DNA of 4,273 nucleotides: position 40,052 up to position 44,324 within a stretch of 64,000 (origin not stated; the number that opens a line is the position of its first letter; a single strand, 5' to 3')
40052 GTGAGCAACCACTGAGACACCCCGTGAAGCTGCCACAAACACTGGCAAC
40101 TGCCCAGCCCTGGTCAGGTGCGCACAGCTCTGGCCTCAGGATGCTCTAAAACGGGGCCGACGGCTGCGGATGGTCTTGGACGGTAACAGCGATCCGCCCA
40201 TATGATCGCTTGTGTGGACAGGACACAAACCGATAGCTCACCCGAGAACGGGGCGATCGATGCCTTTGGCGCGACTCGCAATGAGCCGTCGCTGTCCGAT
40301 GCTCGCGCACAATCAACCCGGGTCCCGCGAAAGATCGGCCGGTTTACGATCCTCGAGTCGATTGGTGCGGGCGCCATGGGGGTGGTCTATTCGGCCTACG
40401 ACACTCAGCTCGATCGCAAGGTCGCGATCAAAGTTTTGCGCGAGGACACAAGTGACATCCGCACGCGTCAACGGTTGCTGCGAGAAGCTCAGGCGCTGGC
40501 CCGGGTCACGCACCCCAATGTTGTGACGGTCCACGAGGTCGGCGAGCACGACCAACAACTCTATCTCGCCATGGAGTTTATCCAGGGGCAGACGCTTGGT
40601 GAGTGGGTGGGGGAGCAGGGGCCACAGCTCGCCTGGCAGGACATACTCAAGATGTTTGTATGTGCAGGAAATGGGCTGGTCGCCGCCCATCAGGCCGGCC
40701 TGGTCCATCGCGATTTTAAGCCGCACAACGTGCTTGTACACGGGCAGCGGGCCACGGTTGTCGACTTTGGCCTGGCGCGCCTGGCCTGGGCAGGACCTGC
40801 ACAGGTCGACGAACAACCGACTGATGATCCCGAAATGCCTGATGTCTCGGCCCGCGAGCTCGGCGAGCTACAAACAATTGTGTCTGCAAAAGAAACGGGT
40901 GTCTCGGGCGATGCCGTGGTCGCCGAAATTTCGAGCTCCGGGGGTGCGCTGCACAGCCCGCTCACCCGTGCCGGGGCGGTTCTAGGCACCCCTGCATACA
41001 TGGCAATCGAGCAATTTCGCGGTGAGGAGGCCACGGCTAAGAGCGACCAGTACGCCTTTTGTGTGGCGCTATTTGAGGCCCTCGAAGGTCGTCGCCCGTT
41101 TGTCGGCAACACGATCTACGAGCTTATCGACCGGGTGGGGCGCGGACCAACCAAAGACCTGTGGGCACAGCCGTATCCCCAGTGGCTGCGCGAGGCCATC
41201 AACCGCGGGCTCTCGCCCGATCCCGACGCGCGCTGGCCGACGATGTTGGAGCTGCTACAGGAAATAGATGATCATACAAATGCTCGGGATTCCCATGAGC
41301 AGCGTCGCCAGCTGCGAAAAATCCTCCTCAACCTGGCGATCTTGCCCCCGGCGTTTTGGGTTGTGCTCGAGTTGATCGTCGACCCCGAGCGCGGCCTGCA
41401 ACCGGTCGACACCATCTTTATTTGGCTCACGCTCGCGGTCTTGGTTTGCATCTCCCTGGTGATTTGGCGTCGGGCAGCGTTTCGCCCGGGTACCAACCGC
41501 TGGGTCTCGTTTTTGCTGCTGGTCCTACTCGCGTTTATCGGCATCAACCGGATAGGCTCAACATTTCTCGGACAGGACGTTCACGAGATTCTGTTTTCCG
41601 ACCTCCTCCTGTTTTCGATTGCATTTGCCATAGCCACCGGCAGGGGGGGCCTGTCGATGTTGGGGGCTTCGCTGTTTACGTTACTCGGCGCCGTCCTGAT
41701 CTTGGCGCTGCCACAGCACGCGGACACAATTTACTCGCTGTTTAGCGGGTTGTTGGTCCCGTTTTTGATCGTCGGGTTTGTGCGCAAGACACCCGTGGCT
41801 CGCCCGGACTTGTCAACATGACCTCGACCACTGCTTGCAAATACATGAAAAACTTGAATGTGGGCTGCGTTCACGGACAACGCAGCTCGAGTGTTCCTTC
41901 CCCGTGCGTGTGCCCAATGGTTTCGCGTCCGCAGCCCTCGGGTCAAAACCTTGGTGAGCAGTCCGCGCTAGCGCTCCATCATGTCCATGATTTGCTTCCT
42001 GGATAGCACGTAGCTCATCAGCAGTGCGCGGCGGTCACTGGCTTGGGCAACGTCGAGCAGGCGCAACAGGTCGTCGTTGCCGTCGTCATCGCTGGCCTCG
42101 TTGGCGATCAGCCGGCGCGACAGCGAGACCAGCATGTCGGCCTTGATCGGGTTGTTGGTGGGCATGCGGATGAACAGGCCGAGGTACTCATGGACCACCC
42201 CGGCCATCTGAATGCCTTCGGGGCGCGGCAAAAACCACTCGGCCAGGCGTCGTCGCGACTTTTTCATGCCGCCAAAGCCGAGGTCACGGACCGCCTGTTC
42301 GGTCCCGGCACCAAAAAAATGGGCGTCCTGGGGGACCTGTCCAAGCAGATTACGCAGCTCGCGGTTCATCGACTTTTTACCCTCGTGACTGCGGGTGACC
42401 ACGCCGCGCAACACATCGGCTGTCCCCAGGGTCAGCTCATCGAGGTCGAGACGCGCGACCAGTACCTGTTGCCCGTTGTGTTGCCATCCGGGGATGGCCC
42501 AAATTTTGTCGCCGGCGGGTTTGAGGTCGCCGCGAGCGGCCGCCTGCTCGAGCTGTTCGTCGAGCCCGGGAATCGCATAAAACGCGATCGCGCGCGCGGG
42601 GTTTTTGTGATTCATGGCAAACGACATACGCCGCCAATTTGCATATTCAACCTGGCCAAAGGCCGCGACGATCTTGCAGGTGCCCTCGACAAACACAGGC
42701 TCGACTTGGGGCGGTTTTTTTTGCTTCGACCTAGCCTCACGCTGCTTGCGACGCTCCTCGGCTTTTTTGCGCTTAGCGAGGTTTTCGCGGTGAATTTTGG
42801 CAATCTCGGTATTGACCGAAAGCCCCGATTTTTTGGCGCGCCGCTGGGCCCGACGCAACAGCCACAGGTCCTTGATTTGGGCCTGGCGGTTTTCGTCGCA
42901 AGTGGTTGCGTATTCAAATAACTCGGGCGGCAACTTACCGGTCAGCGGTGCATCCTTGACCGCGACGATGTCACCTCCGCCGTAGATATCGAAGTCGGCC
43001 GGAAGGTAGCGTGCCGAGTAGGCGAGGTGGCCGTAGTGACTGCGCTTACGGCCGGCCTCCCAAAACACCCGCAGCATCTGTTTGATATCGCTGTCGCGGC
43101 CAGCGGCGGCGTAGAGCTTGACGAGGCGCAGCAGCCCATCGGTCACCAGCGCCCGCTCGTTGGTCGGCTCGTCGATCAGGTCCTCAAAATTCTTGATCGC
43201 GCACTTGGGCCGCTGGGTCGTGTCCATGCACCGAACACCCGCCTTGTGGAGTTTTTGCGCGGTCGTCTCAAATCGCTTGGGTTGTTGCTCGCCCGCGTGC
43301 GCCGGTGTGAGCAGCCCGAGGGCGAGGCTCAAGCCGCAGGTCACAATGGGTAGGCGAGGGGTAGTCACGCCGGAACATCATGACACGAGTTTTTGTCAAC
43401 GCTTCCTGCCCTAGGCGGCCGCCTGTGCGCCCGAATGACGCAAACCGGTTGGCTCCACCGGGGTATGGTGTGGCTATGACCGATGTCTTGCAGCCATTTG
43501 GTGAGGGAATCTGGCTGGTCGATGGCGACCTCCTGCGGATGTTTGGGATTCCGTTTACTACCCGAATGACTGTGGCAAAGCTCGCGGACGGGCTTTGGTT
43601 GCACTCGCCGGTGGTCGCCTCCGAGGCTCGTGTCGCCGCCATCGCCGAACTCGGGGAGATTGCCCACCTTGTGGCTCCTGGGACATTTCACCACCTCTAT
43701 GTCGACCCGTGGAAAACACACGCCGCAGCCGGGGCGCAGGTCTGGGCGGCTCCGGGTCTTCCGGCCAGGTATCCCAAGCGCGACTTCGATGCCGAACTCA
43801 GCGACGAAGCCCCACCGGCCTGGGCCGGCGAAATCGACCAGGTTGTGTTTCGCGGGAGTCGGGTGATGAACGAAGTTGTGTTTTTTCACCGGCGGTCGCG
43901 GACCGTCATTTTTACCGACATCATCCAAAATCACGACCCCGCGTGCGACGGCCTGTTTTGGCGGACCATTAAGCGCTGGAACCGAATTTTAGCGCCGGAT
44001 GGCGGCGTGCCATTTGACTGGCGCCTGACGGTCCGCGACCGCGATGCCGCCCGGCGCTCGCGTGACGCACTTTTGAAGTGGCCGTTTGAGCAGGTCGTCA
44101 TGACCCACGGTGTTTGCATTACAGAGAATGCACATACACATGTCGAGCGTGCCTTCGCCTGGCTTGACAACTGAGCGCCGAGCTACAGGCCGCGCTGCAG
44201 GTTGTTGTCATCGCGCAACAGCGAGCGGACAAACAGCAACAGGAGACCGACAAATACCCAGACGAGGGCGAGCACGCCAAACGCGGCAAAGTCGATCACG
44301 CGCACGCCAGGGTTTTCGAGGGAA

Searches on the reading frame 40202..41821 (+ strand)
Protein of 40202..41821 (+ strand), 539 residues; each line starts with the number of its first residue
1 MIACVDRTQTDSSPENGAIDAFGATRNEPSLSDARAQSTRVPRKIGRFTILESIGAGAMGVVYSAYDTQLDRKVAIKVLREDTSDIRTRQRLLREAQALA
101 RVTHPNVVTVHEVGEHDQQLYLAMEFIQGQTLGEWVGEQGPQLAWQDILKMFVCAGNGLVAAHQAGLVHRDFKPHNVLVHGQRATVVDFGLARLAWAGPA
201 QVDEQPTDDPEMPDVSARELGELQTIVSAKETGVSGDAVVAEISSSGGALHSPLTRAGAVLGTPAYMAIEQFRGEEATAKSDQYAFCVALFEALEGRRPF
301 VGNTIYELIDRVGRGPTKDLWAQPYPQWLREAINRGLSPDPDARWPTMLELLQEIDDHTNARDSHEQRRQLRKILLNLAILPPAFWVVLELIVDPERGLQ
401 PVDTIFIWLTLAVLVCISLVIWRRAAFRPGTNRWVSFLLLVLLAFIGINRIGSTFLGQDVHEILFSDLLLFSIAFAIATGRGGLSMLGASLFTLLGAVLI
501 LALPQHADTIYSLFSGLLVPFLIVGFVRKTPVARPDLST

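Call 3: search_protein_families(library=pfam, proteins=[window:40202-41821:+], max_evalue=1)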
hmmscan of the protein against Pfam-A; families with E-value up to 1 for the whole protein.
window:40202-41821:+ (539 aa): 7 families
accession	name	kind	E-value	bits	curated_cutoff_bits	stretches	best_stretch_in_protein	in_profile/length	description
PF00069.31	Pkinase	-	5.2e-37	128.1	31.7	2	49-195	2-148/263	Protein kinase domain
PF07714.23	PK_Tyr_Ser-Thr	-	1.2e-31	110.4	23.1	2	49-195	2-152/258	Protein tyrosine and serine/threonine kinase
PF01636.29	APH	-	6.4e-08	33.1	23.2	1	162-197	165-202/239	Phosphotransferase enzyme family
PF01163.29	RIO1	-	6e-05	23.2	22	1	94-190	57-149/187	RIO domain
PF03109.22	ABC1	-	0.00051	19.7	22.9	1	116-193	139-215/244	ABC1 atypical kinase-like domain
PF06293.20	Kdo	-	0.021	14.7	21.3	1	162-197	134-174/207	Lipopolysaccharide kinase (Kdo/WaaP) family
PF09721.15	Exosortase_EpsH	-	0.26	11.1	25.7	1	411-509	30-121/254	Transmembrane exosortase (Exosortase_EpsH)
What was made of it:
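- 40202..41821 (+): Ser/Thr protein kinase with a C-terminal hydrophobic region, inserted between the 466-aa gene and the HEAT gene. Incidental to the finding. Pkinase E=5e-37 (call 3).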

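Call 4: search_protein_families(library=ncbifam, proteins=[window:40202-41821:+], max_evalue=1)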
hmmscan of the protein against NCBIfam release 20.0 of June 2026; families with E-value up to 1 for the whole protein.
window:40202-41821:+ (539 aa): 22 families
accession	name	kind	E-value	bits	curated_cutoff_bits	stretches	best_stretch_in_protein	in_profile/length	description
NF033483.0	PknB_PASTA_kin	equivalog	2.8e-62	211.5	450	2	46-195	7-157/563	Stk1 family PASTA domain-containing Ser/Thr kinase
NF052427.1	StpK7MSMEG_1200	equivalog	1.4e-52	179.1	900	2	44-195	5-158/601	serine/threonine protein kinase StpK7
NF047741.1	antiphage_MADS6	equivalog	2.7e-45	155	460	3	35-151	483-596/612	methylation-associated defense system protein kinase MAD6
NF009651.0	PRK13184.1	equivalog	2.3e-39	135.1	839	1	45-365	1-297/932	serine/threonine-protein kinase PknD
TIGR03903.1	TOMM_kin_cyc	equivalog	8e-37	126.6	705.75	2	71-195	3-132/1267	TOMM system kinase/cyclase fusion protein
NF038150.1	lanthi_synth_IV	equivalog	4.1e-30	104.8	650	2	44-196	187-349/851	class IV lanthionine synthetase LanL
NF053615.1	SerThrKinAfsKStmc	equivalog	5.8e-26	91.4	1300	2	40-192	7-158/809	protein serine/threonine kinase AfsK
NF038151.1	lanthi_synth_III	equivalog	8.8e-14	50.8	575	1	34-195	208-386/833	class III lanthionine synthetase LanKC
NF033442.0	BREX_PglW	equivalog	1.6e-13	49.4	990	1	46-194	512-662/1391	BREX system serine/threonine kinase PglW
NF058632.1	SerThrKinPrkT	equivalog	3.2e-13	49.4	280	1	47-185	22-156/322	serine/threonine protein kinase PrkT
TIGR03724.2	arch_bud32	equivalog_domain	3.6e-11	42.9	125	1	88-194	36-133/193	KEOPS complex kinase/ATPase Bud32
NF011463.0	PRK14879.1-4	equivalog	8e-11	41.8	188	1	84-194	56-162/237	Kae1-associated kinase Bud32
NF011464.0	PRK14879.1-7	equivalog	1.4e-09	38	246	1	82-194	42-151/221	Kae1-associated kinase Bud32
NF007174.0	PRK09605.1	equivalog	1.4e-08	33.7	447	1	67-194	357-475/535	bifunctional N(6)-L-threonylcarbamoyladenine synthase/serine/threonine protein kinase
NF011462.0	PRK14879.1-3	equivalog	4.1e-06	26.7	174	1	90-192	39-128/192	Kae1-associated kinase Bud32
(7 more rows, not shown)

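Call 88: search_protein_families(library=padloc, proteins=[window:40202-41821:+], max_evalue=0.01)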
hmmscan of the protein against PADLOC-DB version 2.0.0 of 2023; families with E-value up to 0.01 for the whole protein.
window:40202-41821:+ (539 aa): 33 families (the best 25 are shown)
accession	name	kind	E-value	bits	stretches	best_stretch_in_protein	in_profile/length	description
PDLC04053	PD-T4-6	-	6.8e-72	240.5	2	43-194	6-160/311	-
PDLC04042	PD-T4-6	-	6.6e-71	237.3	2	45-196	8-160/292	-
PDLC01088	C3a189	-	2.5e-70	236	1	54-430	5-288/840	kinase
PDLC04043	PD-T4-6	-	3.3e-61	205.7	2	41-193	10-163/452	-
PDLC04061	PD-T4-6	-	1.2e-60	204.5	2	45-194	15-169/510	-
PDLC04039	PD-T4-6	-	1.6e-60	203.4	2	36-193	4-162/458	-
PDLC04054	PD-T4-6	-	8.4e-57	191.1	2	46-194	11-160/347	-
PDLC04057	PD-T4-6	-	8.6e-57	191.1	2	46-195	8-158/443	-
PDLC04047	PD-T4-6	-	1.5e-55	186.6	2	45-192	9-158/327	-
PDLC04138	mad6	-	1.6e-55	187.2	2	37-194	42-202/659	mads_6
PDLC04041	PD-T4-6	-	8.1e-52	174.9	2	45-196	27-182/443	-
PDLC04060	PD-T4-6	-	7.4e-51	171.5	2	46-195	8-158/486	-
PDLC04048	PD-T4-6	-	4.6e-48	162.4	2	46-193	10-159/354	-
PDLC04052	PD-T4-6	-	8e-42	142.1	2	46-194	9-162/496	-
PDLC04064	PD-T4-6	-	1.2e-40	137.6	2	38-193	12-167/369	-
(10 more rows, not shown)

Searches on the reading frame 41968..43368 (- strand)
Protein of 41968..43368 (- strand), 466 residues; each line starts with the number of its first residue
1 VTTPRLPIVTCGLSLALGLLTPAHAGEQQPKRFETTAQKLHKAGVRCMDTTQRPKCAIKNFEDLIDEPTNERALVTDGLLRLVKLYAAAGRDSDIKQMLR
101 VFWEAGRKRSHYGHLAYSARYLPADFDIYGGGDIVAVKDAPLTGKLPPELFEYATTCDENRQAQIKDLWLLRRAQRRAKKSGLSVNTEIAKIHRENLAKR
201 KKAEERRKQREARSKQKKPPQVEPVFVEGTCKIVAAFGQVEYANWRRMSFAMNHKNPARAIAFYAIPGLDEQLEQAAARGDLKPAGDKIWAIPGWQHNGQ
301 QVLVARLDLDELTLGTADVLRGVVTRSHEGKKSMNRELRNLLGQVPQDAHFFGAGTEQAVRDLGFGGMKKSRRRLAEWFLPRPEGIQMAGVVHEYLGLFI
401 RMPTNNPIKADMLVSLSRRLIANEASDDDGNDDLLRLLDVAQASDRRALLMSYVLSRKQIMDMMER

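Call 3: search_protein_families(library=pfam, proteins=[window:41968-43368:-], max_evalue=1)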
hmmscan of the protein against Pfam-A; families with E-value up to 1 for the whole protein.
window:41968-43368:- (466 aa): 0 families

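Call 4: search_protein_families(library=ncbifam, proteins=[window:41968-43368:-], max_evalue=1)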
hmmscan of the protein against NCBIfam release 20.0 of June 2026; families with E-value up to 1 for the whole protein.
window:41968-43368:- (466 aa): 0 families

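Call 88: search_protein_families(library=padloc, proteins=[window:41968-43368:-], max_evalue=0.01)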
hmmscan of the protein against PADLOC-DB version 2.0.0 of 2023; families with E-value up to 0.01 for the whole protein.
window:41968-43368:- (466 aa): 0 families

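Call 89: search_solved_structures(query=window:41968-43368:-, max_evalue=1)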
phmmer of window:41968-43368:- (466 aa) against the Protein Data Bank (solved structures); distinct sequences matched with E-value up to 1: 0.
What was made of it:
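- Tried and rejected: S466 has no Pfam, NCBIfam or PDB-sequence match (calls 3, 4, 89).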

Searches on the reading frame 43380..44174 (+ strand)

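Call 3: search_protein_families(library=pfam, proteins=[window:43380-44174:+], max_evalue=1)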
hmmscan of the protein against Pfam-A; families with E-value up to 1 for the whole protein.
window:43380-44174:+ (264 aa): 1 family
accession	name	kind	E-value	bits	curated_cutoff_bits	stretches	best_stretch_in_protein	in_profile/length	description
PF14234.11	DUF4336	-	8.5e-15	55.2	28.5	1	44-182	4-162/321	Domain of unknown function (DUF4336)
